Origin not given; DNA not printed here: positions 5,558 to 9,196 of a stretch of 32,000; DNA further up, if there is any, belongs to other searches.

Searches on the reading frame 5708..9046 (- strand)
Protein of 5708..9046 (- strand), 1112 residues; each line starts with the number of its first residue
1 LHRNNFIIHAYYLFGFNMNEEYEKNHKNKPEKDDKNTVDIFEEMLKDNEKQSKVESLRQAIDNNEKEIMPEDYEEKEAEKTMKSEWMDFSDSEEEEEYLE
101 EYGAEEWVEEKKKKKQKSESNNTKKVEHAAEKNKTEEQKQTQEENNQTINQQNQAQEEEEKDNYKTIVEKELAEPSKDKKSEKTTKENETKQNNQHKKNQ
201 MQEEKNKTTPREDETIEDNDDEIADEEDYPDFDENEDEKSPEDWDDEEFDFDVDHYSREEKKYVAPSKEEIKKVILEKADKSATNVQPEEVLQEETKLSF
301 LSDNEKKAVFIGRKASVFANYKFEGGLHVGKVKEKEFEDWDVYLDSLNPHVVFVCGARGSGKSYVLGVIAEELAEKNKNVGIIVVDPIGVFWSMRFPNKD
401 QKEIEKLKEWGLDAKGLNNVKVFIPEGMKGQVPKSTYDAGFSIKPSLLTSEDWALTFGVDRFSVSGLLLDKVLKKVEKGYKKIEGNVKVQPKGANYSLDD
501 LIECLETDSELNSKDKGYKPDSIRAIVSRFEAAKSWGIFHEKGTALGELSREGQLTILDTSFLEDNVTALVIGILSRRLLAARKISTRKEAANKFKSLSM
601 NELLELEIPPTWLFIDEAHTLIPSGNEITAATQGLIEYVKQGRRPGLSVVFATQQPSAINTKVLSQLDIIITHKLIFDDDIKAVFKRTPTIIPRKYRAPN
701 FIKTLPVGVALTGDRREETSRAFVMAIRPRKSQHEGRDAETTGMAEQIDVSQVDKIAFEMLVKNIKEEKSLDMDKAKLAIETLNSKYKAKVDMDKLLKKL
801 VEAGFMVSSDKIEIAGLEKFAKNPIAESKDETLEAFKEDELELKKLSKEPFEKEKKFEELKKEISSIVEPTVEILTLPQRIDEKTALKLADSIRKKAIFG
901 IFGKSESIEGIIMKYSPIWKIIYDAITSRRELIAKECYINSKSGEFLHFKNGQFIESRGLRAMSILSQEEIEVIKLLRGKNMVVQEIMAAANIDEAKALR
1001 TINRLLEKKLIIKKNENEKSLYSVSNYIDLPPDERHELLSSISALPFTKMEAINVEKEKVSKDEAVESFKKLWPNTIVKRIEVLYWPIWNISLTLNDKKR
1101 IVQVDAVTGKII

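Call 13: search_protein_families(library=pfam, proteins=[window:5708-9046:-], max_evalue=0.01)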
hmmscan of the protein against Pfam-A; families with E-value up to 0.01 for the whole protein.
window:5708-9046:- (1112 aa): 9 families
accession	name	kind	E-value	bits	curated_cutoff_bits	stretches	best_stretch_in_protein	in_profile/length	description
PF01935.23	DUF87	-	1.6e-16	61.5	23.2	1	328-579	2-220/220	Helicase HerA, central domain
PF05872.18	HerA_C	-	3.5e-06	26.4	22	1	602-770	250-428/502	Helicase HerA-like C-terminal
PF00004.35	AAA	-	0.00036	21.4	21.2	0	602-672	57-128/131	ATPase family associated with various cellular activities (AAA)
PF06414.18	Zeta_toxin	-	0.00062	19.7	22.3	1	340-382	8-48/199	Zeta toxin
PF05707.18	Zot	-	0.00079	19.4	20.3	0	611-673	83-145/197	Zonular occludens toxin (Zot)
PF25199.1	nSTAND_NTPase5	-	0.0039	17.5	34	0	348-383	40-76/145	Novel STAND NTPase 5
PF13173.12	AAA_14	-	0.0048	17.3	27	0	350-383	3-35/129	AAA domain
PF13191.12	AAA_16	-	0.0065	17.4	32.6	0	348-376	23-51/167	AAA ATPase domain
PF01978.25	TrmB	-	0.0065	16.7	25.6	1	966-1024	6-64/68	Sugar-specific transcriptional regulator TrmB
